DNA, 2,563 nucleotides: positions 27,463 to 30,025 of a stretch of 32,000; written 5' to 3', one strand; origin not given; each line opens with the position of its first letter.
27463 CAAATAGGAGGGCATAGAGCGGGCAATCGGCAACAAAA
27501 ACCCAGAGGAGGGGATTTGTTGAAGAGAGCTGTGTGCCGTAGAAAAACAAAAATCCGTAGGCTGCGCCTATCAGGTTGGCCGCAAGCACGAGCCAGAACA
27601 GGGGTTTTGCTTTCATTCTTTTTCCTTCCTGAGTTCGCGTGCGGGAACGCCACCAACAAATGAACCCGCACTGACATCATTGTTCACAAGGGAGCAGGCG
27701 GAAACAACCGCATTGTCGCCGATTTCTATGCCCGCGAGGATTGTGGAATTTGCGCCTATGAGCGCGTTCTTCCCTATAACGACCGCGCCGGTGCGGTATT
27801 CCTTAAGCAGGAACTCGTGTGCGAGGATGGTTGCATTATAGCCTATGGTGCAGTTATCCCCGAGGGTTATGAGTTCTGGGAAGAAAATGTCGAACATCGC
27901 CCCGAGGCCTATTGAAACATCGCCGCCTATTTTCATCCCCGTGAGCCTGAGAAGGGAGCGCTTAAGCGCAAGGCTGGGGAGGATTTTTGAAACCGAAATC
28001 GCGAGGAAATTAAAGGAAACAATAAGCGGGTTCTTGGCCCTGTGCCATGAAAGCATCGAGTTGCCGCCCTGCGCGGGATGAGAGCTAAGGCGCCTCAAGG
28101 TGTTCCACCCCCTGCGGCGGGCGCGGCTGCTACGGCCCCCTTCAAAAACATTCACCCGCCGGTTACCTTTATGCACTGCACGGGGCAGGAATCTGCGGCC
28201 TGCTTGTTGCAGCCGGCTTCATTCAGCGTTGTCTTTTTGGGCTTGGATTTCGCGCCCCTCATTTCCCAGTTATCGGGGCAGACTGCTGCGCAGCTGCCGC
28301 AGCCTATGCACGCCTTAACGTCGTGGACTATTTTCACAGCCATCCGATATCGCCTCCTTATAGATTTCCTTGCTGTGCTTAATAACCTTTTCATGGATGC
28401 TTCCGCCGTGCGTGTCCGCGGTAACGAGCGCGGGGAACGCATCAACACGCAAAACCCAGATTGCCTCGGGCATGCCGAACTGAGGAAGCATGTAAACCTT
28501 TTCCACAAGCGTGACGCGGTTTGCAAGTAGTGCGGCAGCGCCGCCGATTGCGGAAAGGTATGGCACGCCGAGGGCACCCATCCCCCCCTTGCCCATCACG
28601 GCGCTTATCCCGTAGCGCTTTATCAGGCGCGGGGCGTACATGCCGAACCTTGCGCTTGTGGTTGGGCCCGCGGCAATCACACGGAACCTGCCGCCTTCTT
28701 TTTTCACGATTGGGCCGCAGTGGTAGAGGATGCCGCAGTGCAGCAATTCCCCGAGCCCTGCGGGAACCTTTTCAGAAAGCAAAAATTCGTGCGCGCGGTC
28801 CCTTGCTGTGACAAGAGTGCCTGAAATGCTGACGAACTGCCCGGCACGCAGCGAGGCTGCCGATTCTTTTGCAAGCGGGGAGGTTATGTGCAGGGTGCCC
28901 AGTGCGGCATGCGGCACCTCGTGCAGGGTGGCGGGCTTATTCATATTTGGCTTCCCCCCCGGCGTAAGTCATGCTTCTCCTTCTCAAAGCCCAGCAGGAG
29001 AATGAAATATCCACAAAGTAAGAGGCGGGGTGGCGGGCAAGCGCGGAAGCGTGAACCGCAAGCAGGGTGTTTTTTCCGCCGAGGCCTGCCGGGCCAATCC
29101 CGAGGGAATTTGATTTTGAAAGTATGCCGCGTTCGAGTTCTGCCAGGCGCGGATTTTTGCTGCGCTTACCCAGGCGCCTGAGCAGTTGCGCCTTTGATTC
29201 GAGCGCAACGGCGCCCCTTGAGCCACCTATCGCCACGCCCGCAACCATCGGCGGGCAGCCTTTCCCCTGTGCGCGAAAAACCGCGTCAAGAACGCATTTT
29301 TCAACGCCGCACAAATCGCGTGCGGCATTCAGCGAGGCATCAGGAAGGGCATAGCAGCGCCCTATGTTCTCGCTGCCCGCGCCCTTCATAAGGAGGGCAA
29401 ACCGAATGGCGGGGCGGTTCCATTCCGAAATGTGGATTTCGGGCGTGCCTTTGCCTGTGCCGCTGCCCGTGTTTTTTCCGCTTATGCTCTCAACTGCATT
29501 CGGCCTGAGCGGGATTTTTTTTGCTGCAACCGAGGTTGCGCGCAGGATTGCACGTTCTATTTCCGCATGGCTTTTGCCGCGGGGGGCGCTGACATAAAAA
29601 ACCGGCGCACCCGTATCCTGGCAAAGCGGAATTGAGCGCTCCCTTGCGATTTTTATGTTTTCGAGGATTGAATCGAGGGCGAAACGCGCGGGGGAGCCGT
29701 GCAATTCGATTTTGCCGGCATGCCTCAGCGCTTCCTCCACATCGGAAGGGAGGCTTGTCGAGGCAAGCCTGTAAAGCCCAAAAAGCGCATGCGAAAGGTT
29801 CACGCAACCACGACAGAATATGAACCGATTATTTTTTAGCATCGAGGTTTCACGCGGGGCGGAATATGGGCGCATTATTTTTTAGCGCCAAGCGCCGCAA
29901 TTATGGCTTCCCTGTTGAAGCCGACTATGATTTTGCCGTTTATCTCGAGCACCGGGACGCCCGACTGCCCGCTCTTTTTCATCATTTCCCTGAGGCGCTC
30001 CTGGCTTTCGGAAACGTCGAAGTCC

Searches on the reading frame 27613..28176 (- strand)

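Call 81: search_protein_families(library=pfam, proteins=[window:27613-28176:-], max_evalue=0.001)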
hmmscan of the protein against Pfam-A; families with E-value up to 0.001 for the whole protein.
window:27613-28176:- (187 aa): 3 families
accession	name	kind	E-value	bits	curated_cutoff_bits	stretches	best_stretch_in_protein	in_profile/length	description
PF00132.30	Hexapep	-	1.5e-12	47.1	27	1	132-166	2-36/36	Bacterial transferase hexapeptide (six repeats)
PF14602.12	Hexapep_2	-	2.6e-11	43.5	27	1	132-160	2-28/34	Hexapeptide repeat of succinyl-transferase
PF25084.1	LbH_EIF2B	-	0.00015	22.1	54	1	104-168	40-103/105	EIF2B subunit epsilon LbH domain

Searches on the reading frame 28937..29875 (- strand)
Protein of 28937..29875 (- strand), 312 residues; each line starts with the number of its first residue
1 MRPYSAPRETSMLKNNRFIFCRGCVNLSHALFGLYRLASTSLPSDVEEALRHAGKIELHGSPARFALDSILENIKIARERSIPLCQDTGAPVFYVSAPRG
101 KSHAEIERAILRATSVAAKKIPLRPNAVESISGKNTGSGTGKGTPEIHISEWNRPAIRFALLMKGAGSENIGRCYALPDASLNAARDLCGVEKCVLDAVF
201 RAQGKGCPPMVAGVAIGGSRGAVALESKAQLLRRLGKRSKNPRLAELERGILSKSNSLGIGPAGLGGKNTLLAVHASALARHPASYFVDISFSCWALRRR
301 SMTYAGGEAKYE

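Call 81: search_protein_families(library=pfam, proteins=[window:28937-29875:-], max_evalue=0.001)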
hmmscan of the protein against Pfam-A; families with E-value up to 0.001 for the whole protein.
window:28937-29875:- (312 aa): 1 family
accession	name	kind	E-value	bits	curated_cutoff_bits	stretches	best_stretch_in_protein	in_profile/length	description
PF05681.19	Fumerase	-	6.5e-71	239.2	25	1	34-302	7-269/270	Fumarate hydratase (Fumerase)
